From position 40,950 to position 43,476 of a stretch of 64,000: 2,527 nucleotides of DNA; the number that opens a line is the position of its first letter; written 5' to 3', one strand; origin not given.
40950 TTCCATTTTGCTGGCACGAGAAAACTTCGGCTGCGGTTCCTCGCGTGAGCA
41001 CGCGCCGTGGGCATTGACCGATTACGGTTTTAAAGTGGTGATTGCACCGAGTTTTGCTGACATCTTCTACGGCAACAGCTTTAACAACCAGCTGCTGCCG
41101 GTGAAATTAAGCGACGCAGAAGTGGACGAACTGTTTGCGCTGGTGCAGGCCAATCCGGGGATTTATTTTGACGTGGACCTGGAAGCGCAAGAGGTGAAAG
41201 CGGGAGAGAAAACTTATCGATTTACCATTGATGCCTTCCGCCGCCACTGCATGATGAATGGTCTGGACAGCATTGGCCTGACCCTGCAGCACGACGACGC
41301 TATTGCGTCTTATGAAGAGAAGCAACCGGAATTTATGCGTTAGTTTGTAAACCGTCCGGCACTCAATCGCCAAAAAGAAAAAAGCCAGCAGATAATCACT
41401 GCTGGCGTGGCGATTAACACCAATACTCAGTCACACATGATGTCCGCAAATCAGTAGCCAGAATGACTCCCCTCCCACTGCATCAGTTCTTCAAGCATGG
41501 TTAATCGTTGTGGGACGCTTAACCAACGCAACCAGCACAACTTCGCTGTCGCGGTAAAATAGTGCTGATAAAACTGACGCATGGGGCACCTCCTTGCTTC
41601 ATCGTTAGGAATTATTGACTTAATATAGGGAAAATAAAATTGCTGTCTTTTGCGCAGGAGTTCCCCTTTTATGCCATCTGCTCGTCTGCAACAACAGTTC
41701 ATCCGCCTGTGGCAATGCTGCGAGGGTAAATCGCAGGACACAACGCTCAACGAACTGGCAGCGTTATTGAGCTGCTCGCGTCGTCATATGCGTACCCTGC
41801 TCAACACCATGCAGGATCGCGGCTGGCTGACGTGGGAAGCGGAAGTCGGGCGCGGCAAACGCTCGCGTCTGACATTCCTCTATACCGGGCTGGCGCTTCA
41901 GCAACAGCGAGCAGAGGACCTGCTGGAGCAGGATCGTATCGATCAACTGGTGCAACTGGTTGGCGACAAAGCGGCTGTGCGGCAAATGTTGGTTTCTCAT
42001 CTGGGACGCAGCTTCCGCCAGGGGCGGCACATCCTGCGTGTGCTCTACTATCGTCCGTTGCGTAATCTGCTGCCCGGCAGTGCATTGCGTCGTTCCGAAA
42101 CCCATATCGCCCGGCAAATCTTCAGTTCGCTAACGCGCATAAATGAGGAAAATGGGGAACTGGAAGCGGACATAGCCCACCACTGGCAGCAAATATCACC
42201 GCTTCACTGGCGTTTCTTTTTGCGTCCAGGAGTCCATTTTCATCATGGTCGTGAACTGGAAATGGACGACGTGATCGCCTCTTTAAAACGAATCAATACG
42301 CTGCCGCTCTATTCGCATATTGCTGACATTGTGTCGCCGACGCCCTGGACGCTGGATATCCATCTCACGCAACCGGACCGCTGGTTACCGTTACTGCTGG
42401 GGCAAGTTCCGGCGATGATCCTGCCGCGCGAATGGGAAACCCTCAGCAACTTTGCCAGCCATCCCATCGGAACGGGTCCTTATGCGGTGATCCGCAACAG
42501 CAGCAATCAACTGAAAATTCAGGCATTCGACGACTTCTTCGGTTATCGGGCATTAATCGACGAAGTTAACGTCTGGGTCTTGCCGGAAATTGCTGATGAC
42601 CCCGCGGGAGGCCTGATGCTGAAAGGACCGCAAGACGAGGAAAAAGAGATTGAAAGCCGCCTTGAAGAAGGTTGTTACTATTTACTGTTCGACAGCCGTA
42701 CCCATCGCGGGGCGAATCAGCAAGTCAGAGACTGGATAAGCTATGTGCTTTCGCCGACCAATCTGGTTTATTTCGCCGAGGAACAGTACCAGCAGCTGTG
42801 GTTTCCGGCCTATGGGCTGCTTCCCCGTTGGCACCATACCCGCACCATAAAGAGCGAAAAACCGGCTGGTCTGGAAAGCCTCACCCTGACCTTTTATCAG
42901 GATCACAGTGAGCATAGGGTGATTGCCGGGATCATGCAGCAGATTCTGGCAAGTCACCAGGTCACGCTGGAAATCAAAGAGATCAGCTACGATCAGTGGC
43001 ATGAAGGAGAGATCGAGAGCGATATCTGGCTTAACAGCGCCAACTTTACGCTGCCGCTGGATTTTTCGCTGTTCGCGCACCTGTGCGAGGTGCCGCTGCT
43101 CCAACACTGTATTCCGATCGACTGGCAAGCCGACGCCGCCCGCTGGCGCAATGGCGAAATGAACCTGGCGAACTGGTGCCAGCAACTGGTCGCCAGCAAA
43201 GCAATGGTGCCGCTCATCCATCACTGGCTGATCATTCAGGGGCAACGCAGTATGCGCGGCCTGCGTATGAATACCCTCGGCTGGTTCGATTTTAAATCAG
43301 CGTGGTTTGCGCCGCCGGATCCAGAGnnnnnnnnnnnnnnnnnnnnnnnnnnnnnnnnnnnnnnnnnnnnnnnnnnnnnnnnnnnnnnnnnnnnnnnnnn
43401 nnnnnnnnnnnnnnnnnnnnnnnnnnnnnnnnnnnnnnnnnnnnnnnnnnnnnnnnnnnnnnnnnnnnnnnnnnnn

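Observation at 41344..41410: setA is absent: sgrS lies about 30 bp from leuD and the two share one hairpin terminator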

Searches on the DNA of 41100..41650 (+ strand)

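Call 4: search_dna_similar(query=window:41100-41650:+, collection=ecoli_genomes, mode=near, max_rows=30, rows=spread)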
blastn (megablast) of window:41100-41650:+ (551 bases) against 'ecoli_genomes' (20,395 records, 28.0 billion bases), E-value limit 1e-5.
Records with a match: 5399; places in all: 8639; records where one place covers at least 80% of the query: 2159.
Genomes with a match: 5399 of 5426; with a place that covers at least 80% of the query: 2159. Places per genome that has any: lowest 1, median 2, highest 2. On chromosomes: 8633 places; on plasmids: 6.
Best place of each record, by identity: >=99% 201; 95-99% 1953; 90-95% 3242; 80-90% 3.
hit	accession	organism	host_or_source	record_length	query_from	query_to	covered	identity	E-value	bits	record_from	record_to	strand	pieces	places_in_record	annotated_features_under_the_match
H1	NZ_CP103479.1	Escherichia coli strain 4621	Homo sapiens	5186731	1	551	100%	100.0%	0e+0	1018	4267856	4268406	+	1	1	leuD: 3-isopropylmalate dehydratase small subunit | sgrT: glucose uptake inhibitor SgrT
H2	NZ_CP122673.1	Escherichia coli strain ETEC4071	Sus scrofa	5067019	1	551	100%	99.5%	0e+0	1002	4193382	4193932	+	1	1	leuD: 3-isopropylmalate dehydratase small subunit | sgrT: glucose uptake inhibitor SgrT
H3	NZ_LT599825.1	Escherichia coli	-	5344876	1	551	100%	97.6%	0e+0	946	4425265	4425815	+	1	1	leuD: 3-isopropylmalate dehydratase small subunit | sgrT: glucose uptake inhibitor SgrT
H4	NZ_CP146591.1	Escherichia coli strain A1.S1.65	Homo sapiens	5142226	1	551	100%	96.7%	0e+0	918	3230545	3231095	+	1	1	leuD: 3-isopropylmalate dehydratase small subunit | sgrT: glucose uptake inhibitor SgrT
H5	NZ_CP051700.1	Escherichia coli strain SCU-125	Homo sapiens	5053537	1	551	100%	96.6%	0e+0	913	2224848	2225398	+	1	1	leuD: 3-isopropylmalate dehydratase small subunit | sgrT: glucose uptake inhibitor SgrT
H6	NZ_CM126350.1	Escherichia coli strain DLL557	clinical isolate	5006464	1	551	100%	96.6%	0e+0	913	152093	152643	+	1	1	leuD: 3-isopropylmalate dehydratase small subunit | sgrT: glucose uptake inhibitor SgrT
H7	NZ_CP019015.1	Escherichia coli strain Ecol_AZ162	Homo sapiens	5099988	1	551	100%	96.4%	0e+0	905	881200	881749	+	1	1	leuD: 3-isopropylmalate dehydratase small subunit | sgrT: glucose uptake inhibitor SgrT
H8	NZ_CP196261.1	Escherichia coli strain AH21C082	Homo sapiens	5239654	1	551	100%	96.4%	0e+0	905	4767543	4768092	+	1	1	leuD: 3-isopropylmalate dehydratase small subunit | sgrT: glucose uptake inhibitor SgrT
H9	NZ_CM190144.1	Escherichia coli strain 21714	Homo sapiens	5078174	1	551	100%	96.4%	0e+0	905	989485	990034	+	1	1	leuD: 3-isopropylmalate dehydratase small subunit | sgrT: glucose uptake inhibitor SgrT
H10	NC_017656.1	Escherichia coli O55:H7 str. RM12579 strain RM12579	Homo sapiens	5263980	1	551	100%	95.5%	0e+0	880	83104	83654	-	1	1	leuD: 3-isopropylmalate dehydratase small subunit | sgrT: glucose uptake inhibitor SgrT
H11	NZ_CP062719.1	Escherichia coli O157:H7 strain Z1816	Bovine Faeces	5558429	1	551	100%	95.5%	0e+0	880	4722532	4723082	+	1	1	leuD: 3-isopropylmalate dehydratase small subunit | sgrT: glucose uptake inhibitor SgrT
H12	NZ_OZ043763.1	Escherichia coli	-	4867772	1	551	100%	95.5%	0e+0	878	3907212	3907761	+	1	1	leuD: 3-isopropylmalate dehydratase small subunit | sgrT: glucose uptake inhibitor SgrT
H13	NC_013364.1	Escherichia coli O111:H- str. 11128 strain 11128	-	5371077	279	551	50%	91.3%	1e-99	372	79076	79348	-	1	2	sgrT: glucose uptake inhibitor SgrT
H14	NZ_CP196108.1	Escherichia coli strain EC1908157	Homo sapiens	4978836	279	551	50%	91.3%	1e-99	372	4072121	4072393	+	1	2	sgrT: glucose uptake inhibitor SgrT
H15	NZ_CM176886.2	Escherichia coli strain YC21-F17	-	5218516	279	551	50%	91.3%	1e-99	372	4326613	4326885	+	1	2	sgrT: glucose uptake inhibitor SgrT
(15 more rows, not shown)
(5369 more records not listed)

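Call 35: get_annotated_region(hit=H1, flank=4000)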
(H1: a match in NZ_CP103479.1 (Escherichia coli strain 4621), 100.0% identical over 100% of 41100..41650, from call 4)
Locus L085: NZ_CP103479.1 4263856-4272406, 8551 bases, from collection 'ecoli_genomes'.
description: Escherichia coli strain 4621 chromosome, complete genome
organism: Escherichia coli strain 4621 (NCBI taxid 562)
replicon: chromosome; assembly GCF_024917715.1
host: Homo sapiens; source: blood; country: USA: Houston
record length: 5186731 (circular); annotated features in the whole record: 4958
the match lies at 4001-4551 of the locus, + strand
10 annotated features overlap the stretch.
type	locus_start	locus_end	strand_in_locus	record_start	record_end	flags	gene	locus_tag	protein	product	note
CDS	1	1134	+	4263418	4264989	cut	leuA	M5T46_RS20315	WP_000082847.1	2-isopropylmalate synthase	-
CDS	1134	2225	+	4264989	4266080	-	leuB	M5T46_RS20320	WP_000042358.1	3-isopropylmalate dehydrogenase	-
CDS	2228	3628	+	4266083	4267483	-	leuC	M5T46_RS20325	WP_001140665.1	3-isopropylmalate dehydratase large subunit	-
CDS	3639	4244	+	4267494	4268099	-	leuD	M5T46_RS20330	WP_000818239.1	3-isopropylmalate dehydratase small subunit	-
CDS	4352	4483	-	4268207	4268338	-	sgrT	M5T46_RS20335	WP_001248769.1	glucose uptake inhibitor SgrT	-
CDS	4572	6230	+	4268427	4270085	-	sgrR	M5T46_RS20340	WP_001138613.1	DNA-binding transcriptional regulator SgrR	-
CDS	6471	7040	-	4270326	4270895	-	espY2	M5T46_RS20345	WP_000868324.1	T3SS effector EspY2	-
riboswitch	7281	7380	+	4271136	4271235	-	-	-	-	riboswitch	TPP riboswitch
CDS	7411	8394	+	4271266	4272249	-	thiB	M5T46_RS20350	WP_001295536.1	thiamine ABC transporter substrate binding subunit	-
CDS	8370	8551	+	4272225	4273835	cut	thiP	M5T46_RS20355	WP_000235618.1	thiamine/thiamine pyrophosphate ABC transporter permease ThiP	-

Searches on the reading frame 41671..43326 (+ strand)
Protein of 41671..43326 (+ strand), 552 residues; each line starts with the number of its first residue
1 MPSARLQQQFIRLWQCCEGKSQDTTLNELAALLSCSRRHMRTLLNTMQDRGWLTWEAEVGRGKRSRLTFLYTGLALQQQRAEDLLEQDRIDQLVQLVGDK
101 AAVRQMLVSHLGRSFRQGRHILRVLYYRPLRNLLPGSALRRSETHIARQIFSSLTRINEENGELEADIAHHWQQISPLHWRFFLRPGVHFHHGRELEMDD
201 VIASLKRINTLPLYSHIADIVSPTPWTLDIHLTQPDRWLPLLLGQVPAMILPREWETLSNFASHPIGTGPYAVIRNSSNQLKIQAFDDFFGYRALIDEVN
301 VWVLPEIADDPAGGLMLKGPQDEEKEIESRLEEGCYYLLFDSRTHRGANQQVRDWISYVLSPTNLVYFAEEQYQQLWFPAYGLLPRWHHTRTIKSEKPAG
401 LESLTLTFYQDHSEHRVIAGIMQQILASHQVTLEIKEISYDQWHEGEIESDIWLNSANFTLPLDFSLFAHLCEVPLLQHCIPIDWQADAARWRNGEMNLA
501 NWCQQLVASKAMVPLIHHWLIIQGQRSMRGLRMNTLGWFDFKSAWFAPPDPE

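Call 18: find_related_loci(query=window:41671-43326:+, collection=genome_contigs, flank=6000)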
Query window:41671-43326:+ (552 aa) in genome_contigs; peptide patterns used: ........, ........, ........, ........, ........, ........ (x = any residue, [..] = any of these).
217 stretches matched a pattern; 192 encode a relative of the query (tblastn E <= 1e-3); the best 80 are kept; 80 distinct loci.
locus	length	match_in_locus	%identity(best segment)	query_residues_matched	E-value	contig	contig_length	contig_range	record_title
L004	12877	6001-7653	96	1-551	0e+0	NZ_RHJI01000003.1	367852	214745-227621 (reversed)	Escherichia sp. E1V33 1V33_3_consensus, whole genome shotgun sequence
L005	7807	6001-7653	96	1-551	0e+0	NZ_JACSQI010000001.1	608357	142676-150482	Escherichia whittamii strain Sa2BVA5 NODE_1_length_608357_cov_8.774854, whole genome shotgun sequence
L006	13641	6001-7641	95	1-547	0e+0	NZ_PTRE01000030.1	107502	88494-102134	Escherichia sp. MOD1-EC7003 MOD1-EC7003_30_length_107502_cov_120, whole genome shotgun sequence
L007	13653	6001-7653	94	1-551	0e+0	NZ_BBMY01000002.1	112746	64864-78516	Escherichia albertii NBRC 107761 = DSM 17582 strain NBRC 107761, whole genome shotgun sequence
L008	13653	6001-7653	88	1-551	0e+0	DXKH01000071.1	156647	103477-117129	MAG TPA_asm: Citrobacter sp. isolate HRGM_Genome_0066 HRGM_Genome_0066_71, whole genome shotgun sequence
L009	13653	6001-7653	87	1-551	0e+0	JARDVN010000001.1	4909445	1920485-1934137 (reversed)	Citrobacter amalonaticus strain AUH_CA_2023_1 contig_2, whole genome shotgun sequence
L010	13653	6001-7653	87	1-551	0e+0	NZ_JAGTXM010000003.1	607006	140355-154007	Citrobacter amalonaticus strain ku-bf3 scaffold_2, whole genome shotgun sequence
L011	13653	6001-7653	87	1-551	0e+0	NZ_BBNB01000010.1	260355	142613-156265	Citrobacter sedlakii NBRC 105722, whole genome shotgun sequence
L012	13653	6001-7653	85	1-551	0e+0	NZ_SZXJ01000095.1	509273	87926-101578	Citrobacter sp. wls619 contig29, whole genome shotgun sequence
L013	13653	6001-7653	85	1-551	0e+0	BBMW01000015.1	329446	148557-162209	Citrobacter werkmanii NBRC 105721 DNA, contig: CIWKM15, whole genome shotgun sequence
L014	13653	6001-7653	85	1-551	0e+0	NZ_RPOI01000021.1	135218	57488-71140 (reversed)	Citrobacter youngae strain CCUG 30791 citrobacter_youngae_CCUG30791T_0000021, whole genome shotgun sequence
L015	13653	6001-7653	84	1-551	0e+0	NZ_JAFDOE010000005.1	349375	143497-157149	Citrobacter sp. FP75 contig5, whole genome shotgun sequence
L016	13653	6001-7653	85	1-551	0e+0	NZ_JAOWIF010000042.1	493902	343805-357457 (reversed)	Citrobacter sp. Cu233 235, whole genome shotgun sequence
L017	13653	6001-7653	85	1-551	0e+0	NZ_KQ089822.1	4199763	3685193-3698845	Citrobacter sp. MGH106 aetzL-supercont1.1, whole genome shotgun sequence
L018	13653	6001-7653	85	1-551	0e+0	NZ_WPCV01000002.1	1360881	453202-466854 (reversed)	Citrobacter sp. On2M On2M_2, whole genome shotgun sequence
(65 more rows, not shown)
